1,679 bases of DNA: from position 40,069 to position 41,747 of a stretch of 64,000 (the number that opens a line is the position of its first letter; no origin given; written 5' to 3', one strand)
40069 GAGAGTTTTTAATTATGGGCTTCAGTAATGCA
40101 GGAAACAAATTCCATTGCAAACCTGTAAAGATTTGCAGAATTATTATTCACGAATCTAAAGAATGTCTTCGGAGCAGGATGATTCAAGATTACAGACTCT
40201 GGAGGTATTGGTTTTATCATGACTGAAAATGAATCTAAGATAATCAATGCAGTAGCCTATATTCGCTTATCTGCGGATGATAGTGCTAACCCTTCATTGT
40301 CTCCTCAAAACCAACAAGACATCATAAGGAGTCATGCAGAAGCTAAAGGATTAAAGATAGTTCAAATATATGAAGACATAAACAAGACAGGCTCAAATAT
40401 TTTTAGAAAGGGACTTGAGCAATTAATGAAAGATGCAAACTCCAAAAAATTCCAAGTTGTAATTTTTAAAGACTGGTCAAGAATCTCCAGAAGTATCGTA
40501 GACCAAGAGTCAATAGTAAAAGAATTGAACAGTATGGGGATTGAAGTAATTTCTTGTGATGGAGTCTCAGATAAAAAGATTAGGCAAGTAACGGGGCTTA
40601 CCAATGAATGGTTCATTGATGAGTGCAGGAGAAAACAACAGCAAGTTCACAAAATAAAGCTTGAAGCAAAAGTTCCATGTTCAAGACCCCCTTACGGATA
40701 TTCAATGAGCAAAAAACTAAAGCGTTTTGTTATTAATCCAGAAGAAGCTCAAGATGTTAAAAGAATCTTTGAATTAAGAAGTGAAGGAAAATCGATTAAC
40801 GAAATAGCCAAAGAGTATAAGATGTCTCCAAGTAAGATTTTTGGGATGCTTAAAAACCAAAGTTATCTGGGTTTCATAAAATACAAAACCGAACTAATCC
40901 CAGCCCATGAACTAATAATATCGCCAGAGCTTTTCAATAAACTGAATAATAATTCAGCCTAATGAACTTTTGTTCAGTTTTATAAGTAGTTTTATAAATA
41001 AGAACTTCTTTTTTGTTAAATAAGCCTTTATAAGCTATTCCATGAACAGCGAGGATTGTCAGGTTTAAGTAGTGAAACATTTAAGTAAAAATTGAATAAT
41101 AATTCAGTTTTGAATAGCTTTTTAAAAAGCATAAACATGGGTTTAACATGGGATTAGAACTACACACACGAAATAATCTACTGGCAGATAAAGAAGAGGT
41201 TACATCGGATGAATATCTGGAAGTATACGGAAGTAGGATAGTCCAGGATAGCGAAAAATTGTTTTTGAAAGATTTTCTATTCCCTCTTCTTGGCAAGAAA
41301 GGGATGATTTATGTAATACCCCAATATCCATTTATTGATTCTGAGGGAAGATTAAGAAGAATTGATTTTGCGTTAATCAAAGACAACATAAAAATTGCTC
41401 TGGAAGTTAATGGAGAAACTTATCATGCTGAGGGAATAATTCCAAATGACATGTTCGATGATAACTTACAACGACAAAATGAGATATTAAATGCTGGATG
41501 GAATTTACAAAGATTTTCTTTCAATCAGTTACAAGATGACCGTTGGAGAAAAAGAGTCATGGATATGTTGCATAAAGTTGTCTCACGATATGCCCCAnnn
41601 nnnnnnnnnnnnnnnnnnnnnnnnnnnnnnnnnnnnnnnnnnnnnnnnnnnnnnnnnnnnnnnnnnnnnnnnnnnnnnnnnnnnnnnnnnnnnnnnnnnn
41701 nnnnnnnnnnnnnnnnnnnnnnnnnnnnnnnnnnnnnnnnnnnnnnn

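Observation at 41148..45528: Restriction-modification-like trio: DUF559-nuclease/SF2-helicase fusion, beta-class methyltransferase and Cas4-like Fe-S nuclease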

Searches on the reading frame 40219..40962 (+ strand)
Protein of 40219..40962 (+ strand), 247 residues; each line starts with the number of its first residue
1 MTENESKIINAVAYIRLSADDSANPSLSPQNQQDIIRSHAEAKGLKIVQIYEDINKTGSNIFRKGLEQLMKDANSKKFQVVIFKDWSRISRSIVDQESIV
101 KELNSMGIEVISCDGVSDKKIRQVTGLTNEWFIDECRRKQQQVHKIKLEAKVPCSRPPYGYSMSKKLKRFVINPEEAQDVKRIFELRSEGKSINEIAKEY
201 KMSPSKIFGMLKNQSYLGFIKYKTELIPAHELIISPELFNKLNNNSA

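Call 3: search_protein_families(library=pfam, proteins=[window:40219-40962:+], max_evalue=0.01)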
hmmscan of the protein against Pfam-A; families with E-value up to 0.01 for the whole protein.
window:40219-40962:+ (247 aa): 5 families
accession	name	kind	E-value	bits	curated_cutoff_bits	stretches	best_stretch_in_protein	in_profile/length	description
PF00239.26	Resolvase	-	6.1e-21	75.5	23.3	1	11-117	1-103/145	Resolvase, N terminal domain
PF07508.19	Recombinase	-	1.8e-08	35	21.1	1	174-243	1-96/102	Recombinase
PF13936.12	HTH_38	-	0.00026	21.1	27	1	178-205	8-35/44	Helix-turn-helix domain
PF02796.21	HTH_7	-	0.00052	20.5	23.8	1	179-205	10-36/45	Helix-turn-helix domain of resolvase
PF04760.21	IF2_N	-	0.0032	17.7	25.3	0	189-212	2-25/53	Translation initiation factor IF-2, N-terminal region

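Call 8: search_protein_families(library=ncbifam, proteins=[window:40219-40962:+], max_evalue=0.01)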
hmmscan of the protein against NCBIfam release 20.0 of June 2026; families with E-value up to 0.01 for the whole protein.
window:40219-40962:+ (247 aa): 7 families
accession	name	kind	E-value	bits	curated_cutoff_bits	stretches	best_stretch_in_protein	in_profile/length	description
NF041201.1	recomb_XisF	equivalog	1.1e-12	47.7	375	1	40-168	26-159/465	fdxN element excision recombinase XisF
NF047343.1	SCCmet_CcrB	equivalog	3.6e-12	45.7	900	1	11-198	9-203/542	cassette chromosome recombinase CcrB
NF049883.1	resolv_YneB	equivalog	2.1e-08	33.9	175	1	10-198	1-187/211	YneB family resolvase-like protein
NF047344.1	SCCmet_CcrA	equivalog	3.6e-08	33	700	1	10-201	3-195/442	cassette chromosome recombinase CcrA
NF033518.0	transpos_IS607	equivalog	4.7e-06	26.3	110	1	6-111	51-152/187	IS607 family transposase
NF047347.1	SCCmet_CcrC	equivalog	1.7e-05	23.5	900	1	13-115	7-111/558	cassette chromosome recombinase CcrC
NF040595.1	HTH_Cbp1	equivalog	0.0013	18.6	140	1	180-214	5-39/135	CRISPR DNA repeat-binding protein Cbp1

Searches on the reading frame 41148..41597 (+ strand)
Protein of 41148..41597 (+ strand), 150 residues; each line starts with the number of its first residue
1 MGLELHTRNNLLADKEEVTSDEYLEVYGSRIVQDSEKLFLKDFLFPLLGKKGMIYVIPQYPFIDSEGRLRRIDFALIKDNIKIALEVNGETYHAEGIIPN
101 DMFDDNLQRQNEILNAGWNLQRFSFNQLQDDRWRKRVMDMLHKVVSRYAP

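Call 68: search_solved_structures(query=A4, max_evalue=10, show_alignments=3)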
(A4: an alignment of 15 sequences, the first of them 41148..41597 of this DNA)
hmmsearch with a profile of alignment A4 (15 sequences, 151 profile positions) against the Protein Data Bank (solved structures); distinct sequences matched with E-value up to 10: 4.
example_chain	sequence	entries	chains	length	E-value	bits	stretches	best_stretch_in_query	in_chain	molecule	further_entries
4p99_A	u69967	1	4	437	0.0035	20.3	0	80-95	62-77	MpAFP_RII tetra-tandemer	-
5fml_B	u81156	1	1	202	0.2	14.6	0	43-70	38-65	PA SUBUNIT OF INFLUENZA B POLYMERASE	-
6fs8_B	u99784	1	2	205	0.21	14.5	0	43-70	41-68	Polymerase acidic protein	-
6fs9_A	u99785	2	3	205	0.71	12.8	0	44-70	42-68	Polymerase acidic protein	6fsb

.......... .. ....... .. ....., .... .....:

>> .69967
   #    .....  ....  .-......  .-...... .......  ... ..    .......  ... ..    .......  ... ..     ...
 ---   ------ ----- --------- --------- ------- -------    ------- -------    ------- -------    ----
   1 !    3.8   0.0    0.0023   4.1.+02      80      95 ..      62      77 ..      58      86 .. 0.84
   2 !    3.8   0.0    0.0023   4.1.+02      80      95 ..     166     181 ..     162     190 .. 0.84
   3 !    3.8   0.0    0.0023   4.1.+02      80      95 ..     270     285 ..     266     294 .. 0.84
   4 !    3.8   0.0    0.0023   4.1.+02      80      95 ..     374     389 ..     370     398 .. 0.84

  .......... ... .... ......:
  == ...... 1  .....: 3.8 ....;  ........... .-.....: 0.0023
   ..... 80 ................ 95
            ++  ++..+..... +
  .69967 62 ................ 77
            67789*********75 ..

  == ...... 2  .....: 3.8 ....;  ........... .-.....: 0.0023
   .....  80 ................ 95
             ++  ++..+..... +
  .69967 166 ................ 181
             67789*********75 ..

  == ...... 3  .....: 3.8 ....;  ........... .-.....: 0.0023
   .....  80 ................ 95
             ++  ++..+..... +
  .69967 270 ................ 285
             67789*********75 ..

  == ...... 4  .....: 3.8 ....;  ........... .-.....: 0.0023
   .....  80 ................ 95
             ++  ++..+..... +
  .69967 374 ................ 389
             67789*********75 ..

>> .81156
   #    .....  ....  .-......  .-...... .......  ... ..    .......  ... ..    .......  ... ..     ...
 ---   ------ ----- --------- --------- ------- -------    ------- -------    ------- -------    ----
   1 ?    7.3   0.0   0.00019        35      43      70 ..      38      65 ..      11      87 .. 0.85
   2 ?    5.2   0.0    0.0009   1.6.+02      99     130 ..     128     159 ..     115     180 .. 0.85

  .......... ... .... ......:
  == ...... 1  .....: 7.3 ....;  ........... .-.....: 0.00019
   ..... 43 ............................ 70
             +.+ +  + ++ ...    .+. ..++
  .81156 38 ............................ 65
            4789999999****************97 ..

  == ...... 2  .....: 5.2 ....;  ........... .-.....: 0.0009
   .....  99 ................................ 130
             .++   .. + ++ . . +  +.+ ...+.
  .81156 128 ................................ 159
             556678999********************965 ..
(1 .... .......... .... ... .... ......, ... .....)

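Call 69: search_protein_families(library=pfam, alignment_id=A4, max_evalue=1)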
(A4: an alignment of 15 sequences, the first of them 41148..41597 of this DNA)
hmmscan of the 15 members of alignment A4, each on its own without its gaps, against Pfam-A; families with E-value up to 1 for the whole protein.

A. member 1, window:41148-41597:+ (150 aa): 1 family
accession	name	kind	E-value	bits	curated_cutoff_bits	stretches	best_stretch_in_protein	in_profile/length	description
PF18741.7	MTES_1575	-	5.4e-05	23.6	38.2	1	70-130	25-83/96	REase_MTES_1575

B. families by the number of members that match (of 15 scanned): 6 families
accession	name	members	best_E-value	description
PF18741.7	MTES_1575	15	4.4e-06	REase_MTES_1575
PF04480.18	DUF559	3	0.054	Protein of unknown function (DUF559)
PF04556.18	DpnII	2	0.0014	DpnII restriction endonuclease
PF13283.12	NfrA_C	2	0.15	Bacteriophage N adsorption protein A C-term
PF14082.12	SduA_C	1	0.035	Shedu protein SduA, C-terminal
PF14114.12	DUF4286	1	0.17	Domain of unknown function (DUF4286)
